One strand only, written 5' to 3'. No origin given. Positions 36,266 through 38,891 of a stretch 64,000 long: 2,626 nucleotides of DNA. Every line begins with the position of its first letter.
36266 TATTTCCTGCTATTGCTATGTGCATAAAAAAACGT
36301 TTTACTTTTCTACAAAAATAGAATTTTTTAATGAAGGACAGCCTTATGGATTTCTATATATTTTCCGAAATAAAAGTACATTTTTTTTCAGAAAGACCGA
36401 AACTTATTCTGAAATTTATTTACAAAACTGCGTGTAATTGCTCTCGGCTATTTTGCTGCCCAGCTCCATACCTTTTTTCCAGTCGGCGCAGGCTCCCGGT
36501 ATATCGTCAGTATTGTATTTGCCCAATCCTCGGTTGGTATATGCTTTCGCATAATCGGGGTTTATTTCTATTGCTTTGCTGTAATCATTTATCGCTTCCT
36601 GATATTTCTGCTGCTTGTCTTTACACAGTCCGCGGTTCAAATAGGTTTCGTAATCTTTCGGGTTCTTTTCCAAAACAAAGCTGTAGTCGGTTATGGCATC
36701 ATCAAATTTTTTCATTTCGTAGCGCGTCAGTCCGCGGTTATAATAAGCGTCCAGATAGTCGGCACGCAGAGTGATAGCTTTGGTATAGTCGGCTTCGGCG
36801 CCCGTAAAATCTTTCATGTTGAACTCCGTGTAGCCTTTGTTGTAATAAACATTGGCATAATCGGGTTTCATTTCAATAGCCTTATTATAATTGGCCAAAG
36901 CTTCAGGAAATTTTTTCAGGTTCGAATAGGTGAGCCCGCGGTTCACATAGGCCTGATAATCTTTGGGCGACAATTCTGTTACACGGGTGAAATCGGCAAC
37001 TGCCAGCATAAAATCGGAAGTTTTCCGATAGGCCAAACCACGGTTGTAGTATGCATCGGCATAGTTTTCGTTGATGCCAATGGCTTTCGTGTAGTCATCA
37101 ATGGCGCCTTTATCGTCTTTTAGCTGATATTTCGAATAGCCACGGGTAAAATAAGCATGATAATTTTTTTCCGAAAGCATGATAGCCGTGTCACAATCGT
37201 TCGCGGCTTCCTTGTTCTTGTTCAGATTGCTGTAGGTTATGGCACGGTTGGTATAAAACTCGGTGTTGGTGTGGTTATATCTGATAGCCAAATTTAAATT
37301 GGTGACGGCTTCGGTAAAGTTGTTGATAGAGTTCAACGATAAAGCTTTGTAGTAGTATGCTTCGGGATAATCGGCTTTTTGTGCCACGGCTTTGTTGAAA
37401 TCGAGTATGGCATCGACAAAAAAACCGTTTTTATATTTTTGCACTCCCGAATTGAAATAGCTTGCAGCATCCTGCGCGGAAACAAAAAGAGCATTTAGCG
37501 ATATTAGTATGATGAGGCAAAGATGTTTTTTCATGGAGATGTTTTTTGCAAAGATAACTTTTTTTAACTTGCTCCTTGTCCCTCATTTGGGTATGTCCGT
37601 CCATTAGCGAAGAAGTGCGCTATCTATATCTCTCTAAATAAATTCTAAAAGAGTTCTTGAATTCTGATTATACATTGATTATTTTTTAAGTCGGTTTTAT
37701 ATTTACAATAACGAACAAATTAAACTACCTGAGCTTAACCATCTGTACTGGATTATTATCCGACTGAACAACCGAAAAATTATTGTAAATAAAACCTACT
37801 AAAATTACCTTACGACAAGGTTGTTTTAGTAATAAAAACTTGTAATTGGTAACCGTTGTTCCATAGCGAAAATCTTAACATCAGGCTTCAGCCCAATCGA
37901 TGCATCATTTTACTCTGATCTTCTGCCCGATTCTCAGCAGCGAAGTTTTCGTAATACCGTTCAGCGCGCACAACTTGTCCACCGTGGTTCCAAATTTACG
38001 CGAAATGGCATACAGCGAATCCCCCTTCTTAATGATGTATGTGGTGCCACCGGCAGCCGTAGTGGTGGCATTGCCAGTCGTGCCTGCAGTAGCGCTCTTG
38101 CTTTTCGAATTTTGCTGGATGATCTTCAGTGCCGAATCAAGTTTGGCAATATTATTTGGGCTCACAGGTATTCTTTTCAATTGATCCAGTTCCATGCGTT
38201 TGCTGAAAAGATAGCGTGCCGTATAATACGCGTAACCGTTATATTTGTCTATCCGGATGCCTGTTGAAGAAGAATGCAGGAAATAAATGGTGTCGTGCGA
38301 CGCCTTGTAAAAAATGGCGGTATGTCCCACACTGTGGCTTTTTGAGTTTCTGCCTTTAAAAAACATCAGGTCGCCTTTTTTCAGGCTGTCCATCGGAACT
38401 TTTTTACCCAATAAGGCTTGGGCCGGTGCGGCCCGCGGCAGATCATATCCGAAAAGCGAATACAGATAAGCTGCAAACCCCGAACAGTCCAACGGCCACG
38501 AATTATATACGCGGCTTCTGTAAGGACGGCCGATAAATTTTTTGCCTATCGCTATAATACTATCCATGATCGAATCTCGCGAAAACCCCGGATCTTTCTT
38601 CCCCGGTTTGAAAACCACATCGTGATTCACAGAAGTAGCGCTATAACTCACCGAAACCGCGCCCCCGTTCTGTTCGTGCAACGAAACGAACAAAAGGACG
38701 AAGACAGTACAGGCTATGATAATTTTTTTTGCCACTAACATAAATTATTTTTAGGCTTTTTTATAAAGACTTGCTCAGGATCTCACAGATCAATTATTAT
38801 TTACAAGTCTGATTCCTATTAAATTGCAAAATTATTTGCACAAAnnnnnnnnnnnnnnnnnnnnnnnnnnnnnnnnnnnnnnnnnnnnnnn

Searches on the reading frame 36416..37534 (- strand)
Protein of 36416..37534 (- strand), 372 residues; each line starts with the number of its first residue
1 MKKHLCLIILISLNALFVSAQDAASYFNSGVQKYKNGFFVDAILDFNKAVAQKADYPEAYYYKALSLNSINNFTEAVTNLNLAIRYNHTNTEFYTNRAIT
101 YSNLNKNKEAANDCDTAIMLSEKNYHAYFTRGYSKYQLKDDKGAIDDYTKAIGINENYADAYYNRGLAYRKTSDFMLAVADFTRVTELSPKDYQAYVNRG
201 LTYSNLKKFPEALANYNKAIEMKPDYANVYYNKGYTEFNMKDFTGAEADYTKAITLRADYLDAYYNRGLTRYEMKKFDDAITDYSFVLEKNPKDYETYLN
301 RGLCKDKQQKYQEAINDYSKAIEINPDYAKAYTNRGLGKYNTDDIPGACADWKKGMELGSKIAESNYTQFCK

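Call 81: search_protein_families(library=pfam, proteins=[window:36416-37534:-], max_evalue=0.001)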
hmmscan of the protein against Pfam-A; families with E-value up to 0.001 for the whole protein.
window:36416-37534:- (372 aa): 18 families
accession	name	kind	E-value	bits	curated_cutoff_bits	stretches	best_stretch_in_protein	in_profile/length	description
PF00515.34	TPR_1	-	2.3e-59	195.4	27.8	6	296-328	2-34/34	Tetratricopeptide repeat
PF13414.12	TPR_11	-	1e-48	163.2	26.8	4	307-337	6-36/42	TPR repeat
PF07719.23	TPR_2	-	1.4e-42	140.8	27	2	296-328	2-34/34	Tetratricopeptide repeat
PF13181.12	TPR_8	-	4.2e-37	123.6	25.7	4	193-226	1-34/34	Tetratricopeptide repeat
PF13431.12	TPR_17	-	5.3e-34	114.1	24.4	2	182-213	2-33/34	Tetratricopeptide repeat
PF13432.12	TPR_16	-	1.8e-28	99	32.7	3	265-328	1-64/65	Tetratricopeptide repeat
PF13174.12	TPR_6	-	1.2e-18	66.8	26.3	0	262-293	1-32/33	Tetratricopeptide repeat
PF13424.12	TPR_12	-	2.3e-18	66.6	30.1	3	159-223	3-75/77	Tetratricopeptide repeat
PF13371.12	TPR_9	-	1.7e-17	63.6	35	1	169-226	5-62/73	Tetratricopeptide repeat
PF14559.12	TPR_19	-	4.2e-12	46.6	25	0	207-248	5-46/68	Tetratricopeptide repeat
PF13428.12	TPR_14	-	5.9e-12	45.5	23.5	0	195-234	3-42/44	Tetratricopeptide repeat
PF25575.1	TPR_BSK1_C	-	4.1e-09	36.8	42.2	0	268-332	49-114/118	Serine/threonine-protein kinase BSK1-like, TPR repeats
PF01239.28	PPTA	-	1.9e-08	33.9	29.5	0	182-204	8-30/32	Protein prenyltransferase alpha subunit repeat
PF13374.12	TPR_10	-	1.5e-07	31.7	27.5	0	228-257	3-32/42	Tetratricopeptide repeat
PF10516.15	SHNi-TPR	-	1.9e-07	30.9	21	0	310-324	16-30/38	SHNi-TPR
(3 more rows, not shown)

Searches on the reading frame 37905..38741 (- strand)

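Call 81: search_protein_families(library=pfam, proteins=[window:37905-38741:-], max_evalue=0.001)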
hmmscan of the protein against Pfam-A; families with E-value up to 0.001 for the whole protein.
window:37905-38741:- (278 aa): 3 families
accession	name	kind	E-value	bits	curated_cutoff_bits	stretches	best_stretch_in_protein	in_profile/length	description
PF01476.26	LysM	-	5e-15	55.6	20.9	1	235-278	1-43/43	LysM domain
PF00877.26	NLPC_P60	-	6.4e-15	55.5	23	1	71-176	1-99/105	NlpC/P60 family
PF23473.1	LysM3_LYK4_5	-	0.00062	20.2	29.3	0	234-267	4-37/48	LYK4/5 LysM3 domain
